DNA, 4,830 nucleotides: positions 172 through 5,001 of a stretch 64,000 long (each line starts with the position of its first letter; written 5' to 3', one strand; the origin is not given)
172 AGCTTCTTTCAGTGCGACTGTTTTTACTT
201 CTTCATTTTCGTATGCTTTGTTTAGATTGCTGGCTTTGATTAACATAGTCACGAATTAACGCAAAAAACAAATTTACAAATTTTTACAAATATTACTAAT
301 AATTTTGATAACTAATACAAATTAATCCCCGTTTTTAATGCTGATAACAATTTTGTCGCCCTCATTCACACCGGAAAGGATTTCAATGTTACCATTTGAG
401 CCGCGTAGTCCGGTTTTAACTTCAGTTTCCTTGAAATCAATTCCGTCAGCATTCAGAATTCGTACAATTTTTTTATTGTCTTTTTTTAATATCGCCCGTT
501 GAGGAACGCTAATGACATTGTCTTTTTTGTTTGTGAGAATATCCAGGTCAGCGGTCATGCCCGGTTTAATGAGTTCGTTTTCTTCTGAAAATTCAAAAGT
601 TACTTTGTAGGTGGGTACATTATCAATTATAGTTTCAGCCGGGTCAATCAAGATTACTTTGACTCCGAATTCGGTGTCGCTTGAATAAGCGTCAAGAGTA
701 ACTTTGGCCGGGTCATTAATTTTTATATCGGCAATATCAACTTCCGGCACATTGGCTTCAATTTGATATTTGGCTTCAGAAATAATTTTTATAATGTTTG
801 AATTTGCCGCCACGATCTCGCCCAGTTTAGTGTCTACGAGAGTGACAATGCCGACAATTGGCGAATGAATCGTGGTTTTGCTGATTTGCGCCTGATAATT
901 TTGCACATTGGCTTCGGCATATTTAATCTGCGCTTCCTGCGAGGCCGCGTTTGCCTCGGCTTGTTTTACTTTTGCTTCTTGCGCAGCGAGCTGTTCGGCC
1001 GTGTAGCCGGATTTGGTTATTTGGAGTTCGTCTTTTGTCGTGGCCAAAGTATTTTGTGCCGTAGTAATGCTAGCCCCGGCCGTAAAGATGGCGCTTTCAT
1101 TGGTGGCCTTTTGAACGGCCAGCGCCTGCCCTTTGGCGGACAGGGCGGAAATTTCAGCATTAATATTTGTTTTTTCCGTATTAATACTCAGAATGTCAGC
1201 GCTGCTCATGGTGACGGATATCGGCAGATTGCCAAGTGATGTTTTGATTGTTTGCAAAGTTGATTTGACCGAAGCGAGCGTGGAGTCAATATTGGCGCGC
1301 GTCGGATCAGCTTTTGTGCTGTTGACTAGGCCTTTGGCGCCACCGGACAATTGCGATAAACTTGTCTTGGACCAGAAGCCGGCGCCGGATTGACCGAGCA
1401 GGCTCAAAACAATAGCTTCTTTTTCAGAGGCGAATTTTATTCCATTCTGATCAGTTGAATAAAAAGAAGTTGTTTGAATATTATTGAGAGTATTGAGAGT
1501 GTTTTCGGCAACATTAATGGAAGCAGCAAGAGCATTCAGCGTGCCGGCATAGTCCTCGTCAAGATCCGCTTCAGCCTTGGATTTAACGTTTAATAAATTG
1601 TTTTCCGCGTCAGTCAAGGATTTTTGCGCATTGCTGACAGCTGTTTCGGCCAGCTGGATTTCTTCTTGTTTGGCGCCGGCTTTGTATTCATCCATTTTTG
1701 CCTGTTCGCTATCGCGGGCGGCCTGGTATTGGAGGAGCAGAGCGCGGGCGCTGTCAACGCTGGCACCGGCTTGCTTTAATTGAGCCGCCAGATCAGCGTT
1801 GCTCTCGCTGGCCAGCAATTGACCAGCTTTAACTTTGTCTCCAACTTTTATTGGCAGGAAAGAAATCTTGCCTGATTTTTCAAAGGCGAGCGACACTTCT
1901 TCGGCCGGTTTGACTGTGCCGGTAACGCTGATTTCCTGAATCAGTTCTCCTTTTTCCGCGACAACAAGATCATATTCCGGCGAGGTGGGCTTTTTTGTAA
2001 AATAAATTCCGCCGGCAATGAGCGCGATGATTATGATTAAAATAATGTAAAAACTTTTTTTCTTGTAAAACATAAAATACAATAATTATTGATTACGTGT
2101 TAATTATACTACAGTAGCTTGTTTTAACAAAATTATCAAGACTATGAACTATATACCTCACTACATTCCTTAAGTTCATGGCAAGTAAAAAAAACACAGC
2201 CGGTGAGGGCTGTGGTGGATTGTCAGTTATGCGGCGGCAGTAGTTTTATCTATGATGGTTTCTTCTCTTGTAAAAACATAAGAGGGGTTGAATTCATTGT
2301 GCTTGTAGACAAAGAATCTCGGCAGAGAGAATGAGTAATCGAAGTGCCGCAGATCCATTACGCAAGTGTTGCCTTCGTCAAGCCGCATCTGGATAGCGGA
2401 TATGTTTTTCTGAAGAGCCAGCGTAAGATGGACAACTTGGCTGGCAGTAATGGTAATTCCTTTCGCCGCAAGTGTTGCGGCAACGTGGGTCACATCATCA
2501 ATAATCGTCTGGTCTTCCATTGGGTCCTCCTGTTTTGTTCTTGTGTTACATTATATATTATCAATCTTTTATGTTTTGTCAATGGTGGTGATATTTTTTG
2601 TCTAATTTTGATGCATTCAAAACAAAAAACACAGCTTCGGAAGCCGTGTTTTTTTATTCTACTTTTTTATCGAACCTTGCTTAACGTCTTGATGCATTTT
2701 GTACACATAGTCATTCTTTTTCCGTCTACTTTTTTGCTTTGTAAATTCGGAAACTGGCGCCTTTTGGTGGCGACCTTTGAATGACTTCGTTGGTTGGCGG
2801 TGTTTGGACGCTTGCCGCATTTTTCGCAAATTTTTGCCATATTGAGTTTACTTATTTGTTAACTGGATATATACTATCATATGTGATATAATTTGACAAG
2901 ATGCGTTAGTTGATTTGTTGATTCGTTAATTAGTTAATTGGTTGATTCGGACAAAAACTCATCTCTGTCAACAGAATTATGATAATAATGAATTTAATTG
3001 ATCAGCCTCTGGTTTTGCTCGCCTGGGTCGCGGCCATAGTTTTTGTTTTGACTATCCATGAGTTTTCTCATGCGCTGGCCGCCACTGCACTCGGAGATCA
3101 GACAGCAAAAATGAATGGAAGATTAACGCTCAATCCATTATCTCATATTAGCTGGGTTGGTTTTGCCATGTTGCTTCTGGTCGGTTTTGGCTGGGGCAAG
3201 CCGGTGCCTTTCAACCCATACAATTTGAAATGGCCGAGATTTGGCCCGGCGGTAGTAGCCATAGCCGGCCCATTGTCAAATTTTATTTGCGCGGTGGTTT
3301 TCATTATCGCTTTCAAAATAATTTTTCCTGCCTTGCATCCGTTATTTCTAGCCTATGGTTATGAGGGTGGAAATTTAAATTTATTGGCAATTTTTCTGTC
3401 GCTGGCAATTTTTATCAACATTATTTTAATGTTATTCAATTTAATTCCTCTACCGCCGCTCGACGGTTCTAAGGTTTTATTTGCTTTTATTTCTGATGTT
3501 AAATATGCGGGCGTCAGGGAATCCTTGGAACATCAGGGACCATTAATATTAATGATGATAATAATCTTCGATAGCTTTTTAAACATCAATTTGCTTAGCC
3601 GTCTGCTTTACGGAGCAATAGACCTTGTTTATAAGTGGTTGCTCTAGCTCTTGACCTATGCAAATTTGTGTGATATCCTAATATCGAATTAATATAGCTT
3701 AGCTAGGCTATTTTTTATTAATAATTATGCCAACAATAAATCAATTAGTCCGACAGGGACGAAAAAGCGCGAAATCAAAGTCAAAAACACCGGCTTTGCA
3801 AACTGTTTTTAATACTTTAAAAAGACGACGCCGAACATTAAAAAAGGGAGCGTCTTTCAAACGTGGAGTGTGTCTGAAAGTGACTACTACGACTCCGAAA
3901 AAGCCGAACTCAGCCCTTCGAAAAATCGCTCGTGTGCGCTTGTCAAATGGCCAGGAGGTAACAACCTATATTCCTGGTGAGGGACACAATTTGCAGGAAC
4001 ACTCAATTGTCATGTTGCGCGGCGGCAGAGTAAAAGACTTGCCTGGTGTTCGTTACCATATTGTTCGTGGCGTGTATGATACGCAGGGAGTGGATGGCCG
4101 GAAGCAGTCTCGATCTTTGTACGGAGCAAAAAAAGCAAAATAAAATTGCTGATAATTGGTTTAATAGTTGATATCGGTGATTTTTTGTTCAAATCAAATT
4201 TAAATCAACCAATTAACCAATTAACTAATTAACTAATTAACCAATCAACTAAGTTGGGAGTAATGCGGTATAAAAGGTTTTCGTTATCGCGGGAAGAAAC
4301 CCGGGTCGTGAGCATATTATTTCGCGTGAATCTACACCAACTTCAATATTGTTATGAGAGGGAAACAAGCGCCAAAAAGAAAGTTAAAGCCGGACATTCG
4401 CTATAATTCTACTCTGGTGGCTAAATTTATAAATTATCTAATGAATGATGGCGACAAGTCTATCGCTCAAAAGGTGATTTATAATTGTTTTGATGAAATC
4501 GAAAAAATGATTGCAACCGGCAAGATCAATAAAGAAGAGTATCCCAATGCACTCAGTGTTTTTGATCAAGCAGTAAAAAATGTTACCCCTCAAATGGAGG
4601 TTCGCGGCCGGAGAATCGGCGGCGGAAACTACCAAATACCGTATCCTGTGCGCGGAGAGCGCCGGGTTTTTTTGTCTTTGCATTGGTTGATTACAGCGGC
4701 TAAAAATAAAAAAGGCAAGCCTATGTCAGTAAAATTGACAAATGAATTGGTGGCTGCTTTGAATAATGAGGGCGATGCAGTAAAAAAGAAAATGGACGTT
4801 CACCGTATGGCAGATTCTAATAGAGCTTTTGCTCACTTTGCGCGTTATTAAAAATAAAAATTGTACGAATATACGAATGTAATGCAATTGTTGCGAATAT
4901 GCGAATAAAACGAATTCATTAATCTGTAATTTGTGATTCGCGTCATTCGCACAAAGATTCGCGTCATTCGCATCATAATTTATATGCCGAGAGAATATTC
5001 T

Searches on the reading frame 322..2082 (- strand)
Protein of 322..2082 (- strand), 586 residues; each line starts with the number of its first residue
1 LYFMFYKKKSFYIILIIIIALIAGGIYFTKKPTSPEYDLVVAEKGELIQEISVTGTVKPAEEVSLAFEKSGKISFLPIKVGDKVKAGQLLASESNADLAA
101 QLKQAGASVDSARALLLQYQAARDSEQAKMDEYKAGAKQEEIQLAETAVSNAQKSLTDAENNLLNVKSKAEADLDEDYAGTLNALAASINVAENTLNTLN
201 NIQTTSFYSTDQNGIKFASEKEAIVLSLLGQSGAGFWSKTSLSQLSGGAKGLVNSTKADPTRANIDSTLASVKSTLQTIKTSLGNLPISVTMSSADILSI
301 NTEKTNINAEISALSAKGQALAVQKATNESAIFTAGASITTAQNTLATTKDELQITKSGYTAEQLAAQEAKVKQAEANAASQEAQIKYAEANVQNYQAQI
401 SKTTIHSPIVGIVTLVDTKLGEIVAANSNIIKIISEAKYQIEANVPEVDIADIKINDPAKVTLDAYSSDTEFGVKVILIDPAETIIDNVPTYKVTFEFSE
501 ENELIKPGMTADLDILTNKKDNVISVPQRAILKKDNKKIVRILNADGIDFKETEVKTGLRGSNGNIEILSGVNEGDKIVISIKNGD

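Call 47: search_protein_families(library=pfam, proteins=[window:322-2082:-], max_evalue=0.001)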
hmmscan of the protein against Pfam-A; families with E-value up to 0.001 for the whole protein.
window:322-2082:- (586 aa): 3 families
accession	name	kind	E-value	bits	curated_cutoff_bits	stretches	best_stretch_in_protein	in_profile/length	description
PF16576.10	HlyD_D23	-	8.1e-13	48.6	30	1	346-511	49-214/214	Barrel-sandwich domain of CusB or HlyD membrane-fusion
PF13437.12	HlyD_3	-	5.3e-12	46.9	22.2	1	404-508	1-106/106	HlyD family secretion protein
PF13533.13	Biotin_lipoyl_2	-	0.00059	20.1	29.8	1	64-92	2-30/32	Biotin-lipoyl like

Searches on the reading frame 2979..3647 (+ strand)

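Call 47: search_protein_families(library=pfam, proteins=[window:2979-3647:+], max_evalue=0.001)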
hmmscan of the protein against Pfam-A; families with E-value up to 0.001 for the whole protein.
window:2979-3647:+ (222 aa): 1 family
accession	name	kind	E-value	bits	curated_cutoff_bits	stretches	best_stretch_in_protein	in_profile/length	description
PF02163.28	Peptidase_M50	-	1.8e-13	50.8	27.2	2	138-184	161-207/221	Peptidase family M50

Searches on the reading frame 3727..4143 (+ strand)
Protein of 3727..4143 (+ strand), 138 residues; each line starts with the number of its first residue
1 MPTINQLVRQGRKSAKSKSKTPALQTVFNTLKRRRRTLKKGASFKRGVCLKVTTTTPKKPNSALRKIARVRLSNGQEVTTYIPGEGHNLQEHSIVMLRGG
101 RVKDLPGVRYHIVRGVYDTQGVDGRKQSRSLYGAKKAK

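Call 47: search_protein_families(library=pfam, proteins=[window:3727-4143:+], max_evalue=0.001)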
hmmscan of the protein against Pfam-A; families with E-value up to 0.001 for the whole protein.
window:3727-4143:+ (138 aa): 1 family
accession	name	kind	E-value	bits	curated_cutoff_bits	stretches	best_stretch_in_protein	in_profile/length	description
PF00164.32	Ribosom_S12_S23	-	3.6e-37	126.9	22.3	1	40-136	9-107/110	Ribosomal protein S12/S23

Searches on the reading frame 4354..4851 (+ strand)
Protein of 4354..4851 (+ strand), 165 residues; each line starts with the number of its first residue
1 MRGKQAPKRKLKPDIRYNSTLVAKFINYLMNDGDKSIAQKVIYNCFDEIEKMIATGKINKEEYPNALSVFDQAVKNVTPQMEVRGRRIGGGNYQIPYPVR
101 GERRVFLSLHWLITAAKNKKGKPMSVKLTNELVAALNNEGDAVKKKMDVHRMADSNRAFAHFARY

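Call 47: search_protein_families(library=pfam, proteins=[window:4354-4851:+], max_evalue=0.001)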
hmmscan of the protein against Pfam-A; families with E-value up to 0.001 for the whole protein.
window:4354-4851:+ (165 aa): 1 family
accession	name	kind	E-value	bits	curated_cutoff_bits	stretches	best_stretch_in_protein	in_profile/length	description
PF00177.27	Ribosomal_S7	-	2.6e-52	176.8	24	1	2-157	2-148/148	Ribosomal protein S7p/S5e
